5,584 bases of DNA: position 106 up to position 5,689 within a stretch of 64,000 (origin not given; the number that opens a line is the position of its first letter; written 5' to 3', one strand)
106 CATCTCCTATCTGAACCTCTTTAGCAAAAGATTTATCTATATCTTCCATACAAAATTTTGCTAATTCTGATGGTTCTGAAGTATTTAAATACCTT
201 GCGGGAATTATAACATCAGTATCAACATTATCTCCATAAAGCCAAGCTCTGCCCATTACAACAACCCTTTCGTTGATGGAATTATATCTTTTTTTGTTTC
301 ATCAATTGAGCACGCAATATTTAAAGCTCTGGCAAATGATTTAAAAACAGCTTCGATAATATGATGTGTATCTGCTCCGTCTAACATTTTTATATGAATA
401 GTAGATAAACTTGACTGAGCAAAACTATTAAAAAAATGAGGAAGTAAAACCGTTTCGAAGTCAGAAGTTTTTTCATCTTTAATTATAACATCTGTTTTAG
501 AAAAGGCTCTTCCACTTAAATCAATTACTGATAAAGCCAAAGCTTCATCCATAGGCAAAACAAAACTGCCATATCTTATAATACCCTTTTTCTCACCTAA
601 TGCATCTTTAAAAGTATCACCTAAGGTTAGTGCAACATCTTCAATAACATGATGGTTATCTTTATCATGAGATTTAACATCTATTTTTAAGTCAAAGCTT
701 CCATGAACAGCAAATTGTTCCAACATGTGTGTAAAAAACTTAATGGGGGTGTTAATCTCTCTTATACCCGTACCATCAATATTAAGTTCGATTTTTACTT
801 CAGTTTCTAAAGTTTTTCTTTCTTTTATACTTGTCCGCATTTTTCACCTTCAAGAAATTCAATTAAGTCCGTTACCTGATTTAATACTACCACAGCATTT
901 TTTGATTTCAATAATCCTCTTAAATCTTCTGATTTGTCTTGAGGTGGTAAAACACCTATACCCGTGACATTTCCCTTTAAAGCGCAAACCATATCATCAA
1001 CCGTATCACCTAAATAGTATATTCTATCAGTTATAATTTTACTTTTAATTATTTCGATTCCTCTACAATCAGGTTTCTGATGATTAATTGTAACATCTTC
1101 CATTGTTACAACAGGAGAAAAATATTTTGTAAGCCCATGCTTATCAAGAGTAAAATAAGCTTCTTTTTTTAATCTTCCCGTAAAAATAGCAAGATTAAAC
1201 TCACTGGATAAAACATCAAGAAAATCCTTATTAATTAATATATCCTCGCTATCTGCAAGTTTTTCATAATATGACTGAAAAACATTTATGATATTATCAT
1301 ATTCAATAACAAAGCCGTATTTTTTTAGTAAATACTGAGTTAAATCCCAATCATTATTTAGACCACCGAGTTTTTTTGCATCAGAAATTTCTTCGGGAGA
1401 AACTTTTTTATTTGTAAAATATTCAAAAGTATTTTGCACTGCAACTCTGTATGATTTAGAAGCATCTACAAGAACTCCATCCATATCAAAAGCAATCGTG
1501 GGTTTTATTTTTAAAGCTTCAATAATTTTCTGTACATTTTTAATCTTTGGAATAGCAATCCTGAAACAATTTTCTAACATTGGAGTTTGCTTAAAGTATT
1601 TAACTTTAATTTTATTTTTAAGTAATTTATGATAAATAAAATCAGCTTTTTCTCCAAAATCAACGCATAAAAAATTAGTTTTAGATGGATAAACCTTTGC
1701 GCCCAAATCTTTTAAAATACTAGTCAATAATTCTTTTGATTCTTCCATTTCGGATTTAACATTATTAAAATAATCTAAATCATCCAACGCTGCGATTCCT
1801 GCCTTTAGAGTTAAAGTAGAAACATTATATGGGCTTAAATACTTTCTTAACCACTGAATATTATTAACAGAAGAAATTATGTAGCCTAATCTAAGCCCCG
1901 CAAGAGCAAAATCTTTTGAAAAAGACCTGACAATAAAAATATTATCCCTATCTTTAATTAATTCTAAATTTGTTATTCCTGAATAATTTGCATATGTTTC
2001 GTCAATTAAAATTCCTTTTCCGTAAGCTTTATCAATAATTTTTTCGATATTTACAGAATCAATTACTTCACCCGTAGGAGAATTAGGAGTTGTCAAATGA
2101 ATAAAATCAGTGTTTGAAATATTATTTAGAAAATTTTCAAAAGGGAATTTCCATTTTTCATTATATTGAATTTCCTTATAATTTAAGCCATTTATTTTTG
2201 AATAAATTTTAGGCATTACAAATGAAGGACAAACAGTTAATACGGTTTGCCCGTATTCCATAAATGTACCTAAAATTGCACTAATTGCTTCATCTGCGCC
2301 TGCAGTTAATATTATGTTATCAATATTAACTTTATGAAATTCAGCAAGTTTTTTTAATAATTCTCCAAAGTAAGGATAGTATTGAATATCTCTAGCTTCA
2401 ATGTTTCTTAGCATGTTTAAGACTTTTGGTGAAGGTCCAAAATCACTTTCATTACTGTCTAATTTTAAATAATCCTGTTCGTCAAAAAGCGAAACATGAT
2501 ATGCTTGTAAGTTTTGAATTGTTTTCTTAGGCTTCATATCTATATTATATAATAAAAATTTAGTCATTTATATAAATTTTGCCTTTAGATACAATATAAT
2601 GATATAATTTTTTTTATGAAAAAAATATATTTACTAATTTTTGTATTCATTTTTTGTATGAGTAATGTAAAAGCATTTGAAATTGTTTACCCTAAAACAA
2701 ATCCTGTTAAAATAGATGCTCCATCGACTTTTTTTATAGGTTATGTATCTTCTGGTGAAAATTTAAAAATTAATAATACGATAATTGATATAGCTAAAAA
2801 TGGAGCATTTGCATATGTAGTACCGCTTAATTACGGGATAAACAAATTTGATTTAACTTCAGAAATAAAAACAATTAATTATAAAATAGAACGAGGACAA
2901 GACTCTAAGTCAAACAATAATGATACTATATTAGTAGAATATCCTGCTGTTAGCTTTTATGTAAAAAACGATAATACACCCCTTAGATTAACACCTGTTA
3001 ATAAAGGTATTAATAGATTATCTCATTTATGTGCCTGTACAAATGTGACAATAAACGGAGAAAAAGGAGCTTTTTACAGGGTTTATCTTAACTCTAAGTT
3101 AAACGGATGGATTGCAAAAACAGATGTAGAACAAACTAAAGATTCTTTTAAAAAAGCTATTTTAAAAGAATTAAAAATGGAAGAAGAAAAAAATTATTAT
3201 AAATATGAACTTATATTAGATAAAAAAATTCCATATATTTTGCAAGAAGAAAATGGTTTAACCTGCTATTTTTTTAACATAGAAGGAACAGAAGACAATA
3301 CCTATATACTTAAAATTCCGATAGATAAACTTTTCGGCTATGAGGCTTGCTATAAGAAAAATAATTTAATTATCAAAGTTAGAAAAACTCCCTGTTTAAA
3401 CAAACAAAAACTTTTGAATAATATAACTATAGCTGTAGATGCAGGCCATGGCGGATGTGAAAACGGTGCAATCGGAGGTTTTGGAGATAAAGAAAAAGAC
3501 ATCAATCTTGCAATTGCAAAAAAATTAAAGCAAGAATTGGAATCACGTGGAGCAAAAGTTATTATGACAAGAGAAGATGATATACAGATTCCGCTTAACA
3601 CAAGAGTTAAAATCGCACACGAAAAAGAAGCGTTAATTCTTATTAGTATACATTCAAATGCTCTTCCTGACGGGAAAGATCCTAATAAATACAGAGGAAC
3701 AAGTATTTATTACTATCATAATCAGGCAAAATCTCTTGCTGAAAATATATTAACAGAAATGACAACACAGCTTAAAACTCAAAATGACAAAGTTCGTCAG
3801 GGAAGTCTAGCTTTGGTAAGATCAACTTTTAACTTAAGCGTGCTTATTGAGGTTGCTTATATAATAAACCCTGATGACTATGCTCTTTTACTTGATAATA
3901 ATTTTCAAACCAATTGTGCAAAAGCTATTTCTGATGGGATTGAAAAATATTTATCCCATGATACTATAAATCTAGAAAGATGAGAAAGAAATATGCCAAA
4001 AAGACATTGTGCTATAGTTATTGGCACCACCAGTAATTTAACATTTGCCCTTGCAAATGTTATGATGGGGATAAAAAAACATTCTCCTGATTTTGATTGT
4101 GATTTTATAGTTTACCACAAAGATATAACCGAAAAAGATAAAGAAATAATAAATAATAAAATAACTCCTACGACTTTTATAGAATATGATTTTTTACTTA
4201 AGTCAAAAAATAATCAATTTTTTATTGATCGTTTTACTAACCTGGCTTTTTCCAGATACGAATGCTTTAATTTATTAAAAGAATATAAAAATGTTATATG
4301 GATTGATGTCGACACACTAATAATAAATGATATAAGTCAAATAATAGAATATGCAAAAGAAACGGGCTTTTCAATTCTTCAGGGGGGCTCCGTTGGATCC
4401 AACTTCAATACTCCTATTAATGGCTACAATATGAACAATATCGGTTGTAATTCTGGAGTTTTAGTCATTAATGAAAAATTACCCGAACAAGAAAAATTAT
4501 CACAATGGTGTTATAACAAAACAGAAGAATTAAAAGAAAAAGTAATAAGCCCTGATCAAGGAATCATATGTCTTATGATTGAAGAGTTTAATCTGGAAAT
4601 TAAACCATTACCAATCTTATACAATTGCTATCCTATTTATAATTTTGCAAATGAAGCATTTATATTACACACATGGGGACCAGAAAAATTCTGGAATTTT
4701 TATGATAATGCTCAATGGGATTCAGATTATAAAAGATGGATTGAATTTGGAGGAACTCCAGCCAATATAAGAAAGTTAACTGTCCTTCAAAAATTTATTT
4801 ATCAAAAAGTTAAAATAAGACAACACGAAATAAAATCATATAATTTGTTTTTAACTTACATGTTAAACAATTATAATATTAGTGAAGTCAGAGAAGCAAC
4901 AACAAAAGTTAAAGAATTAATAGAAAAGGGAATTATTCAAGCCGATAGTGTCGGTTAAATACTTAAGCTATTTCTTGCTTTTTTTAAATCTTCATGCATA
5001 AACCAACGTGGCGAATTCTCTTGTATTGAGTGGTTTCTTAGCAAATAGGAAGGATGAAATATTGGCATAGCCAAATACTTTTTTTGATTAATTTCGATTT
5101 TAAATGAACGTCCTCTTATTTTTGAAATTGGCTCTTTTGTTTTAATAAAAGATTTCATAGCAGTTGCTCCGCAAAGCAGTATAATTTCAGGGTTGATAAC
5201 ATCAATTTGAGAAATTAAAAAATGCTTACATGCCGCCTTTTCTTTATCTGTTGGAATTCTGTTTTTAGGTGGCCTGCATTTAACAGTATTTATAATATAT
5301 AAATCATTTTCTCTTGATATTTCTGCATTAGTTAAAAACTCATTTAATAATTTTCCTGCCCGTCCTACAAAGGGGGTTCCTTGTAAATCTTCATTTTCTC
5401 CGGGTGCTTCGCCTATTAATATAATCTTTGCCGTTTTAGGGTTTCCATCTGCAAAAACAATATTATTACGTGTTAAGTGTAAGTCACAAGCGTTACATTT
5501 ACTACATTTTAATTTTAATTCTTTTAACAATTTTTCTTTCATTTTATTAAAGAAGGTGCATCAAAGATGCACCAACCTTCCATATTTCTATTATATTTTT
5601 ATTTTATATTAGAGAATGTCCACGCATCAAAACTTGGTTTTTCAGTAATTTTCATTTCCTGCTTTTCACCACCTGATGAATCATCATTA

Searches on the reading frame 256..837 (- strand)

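Call 45: search_protein_families(library=pfam, proteins=[window:256-837:-], max_evalue=0.001)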
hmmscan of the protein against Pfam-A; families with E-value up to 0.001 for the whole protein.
window:256-837:- (193 aa): 1 family
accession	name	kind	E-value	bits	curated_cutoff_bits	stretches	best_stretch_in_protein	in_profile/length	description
PF00475.24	IGPD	-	6.1e-53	179.2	27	1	30-172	1-144/144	Imidazoleglycerol-phosphate dehydratase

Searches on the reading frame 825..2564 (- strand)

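Call 34: search_protein_families(library=pfam, proteins=[window:825-2564:-], max_evalue=0.00001)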
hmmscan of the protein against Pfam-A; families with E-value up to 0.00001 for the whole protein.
window:825-2564:- (579 aa): 3 families
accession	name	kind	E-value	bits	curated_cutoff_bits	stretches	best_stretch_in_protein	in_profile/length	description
PF00155.27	Aminotran_1_2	-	1.2e-45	156.7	19.7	1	31-351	2-361/361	Aminotransferase class I and II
PF13419.12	HAD_2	-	7e-17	62.5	23.8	1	357-538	1-178/178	Haloacid dehalogenase-like hydrolase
PF00702.32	Hydrolase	-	1.3e-08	35.9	26.4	1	356-525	3-184/191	haloacid dehalogenase-like hydrolase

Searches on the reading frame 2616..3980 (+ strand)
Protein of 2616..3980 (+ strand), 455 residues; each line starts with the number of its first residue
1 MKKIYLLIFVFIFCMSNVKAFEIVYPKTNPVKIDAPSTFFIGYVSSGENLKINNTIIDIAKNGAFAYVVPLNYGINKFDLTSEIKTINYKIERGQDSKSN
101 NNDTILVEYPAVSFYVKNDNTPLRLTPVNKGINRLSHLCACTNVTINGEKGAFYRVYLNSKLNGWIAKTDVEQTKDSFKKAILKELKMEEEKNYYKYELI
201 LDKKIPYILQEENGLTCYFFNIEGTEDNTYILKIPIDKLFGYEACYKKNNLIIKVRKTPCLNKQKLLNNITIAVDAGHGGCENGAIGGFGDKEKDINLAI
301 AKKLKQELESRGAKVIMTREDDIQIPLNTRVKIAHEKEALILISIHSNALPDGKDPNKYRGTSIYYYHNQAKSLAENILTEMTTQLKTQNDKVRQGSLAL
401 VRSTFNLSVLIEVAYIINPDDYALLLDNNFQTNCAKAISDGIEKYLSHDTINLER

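Call 34: search_protein_families(library=pfam, proteins=[window:2616-3980:+], max_evalue=0.00001)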
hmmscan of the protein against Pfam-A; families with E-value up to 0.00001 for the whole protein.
window:2616-3980:+ (455 aa): 1 family
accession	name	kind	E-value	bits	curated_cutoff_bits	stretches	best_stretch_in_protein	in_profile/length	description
PF01520.23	Amidase_3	-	3.8e-47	161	27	1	272-444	1-174/174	N-acetylmuramoyl-L-alanine amidase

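Call 70: find_encoding_contigs(protein=window:2616-3980:+, flank=10000, max_places=1)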
Protein window:2616-3980:+ (455 aa): 1 contig read that carries it; 1 place shown.
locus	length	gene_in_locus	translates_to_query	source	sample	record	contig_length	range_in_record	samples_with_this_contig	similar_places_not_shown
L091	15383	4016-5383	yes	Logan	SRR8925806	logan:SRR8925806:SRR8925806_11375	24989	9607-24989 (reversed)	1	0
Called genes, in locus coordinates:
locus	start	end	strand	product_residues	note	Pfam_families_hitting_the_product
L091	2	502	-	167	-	?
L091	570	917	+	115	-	PF09633:DUF2023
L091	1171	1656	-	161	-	PF00694:Aconitase_C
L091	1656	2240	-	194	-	PF00475:IGPD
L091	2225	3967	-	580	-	PF00155:Aminotran_1_2, PF00702:Hydrolase, PF13419:HAD_2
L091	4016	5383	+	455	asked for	PF01520:Amidase_3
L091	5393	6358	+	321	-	PF01501:Glyco_transf_8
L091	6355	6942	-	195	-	PF03167:UDG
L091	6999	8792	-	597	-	PF00343:Phosphorylase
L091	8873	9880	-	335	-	PF01075:Glyco_transf_9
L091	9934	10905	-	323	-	PF13186:SPASM, PF04055:Radical_SAM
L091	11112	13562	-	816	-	PF02384:N6_Mtase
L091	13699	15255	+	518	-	PF13541:ChlI, PF00158:Sigma54_activat (faint), PF00493:MCM (faint), PF01078:Mg_chelatase, PF07728:AAA_5, PF13335:Mg_chelatase_C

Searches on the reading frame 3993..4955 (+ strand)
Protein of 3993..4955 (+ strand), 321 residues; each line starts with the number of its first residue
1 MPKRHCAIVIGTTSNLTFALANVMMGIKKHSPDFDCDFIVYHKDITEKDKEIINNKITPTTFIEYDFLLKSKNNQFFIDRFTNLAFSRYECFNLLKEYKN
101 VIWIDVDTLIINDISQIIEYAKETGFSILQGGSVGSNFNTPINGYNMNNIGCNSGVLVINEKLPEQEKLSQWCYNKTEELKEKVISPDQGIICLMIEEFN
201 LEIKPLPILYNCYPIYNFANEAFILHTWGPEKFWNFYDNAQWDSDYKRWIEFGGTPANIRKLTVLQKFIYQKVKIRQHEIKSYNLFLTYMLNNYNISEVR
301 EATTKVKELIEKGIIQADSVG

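Call 34: search_protein_families(library=pfam, proteins=[window:3993-4955:+], max_evalue=0.00001)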
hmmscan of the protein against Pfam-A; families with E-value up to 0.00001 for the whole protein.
window:3993-4955:+ (321 aa): 1 family
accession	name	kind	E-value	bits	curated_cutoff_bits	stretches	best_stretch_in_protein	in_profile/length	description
PF01501.26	Glyco_transf_8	-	7.8e-17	62.1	24.3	1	8-235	2-250/253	Glycosyl transferase family 8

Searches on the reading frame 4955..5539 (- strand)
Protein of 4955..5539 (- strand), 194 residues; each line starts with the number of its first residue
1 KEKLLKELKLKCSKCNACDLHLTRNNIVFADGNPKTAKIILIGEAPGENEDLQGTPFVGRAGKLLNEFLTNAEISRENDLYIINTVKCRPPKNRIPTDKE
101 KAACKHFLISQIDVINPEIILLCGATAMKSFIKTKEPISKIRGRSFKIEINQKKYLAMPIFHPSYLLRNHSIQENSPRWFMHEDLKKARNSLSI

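Call 45: search_protein_families(library=pfam, proteins=[window:4955-5539:-], max_evalue=0.001)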
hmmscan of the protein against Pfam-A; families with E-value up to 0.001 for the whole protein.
window:4955-5539:- (194 aa): 1 family
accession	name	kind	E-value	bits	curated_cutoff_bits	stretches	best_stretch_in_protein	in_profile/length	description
PF03167.25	UDG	-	3.5e-32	111.8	24.3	1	30-184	2-139/141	Uracil DNA glycosylase superfamily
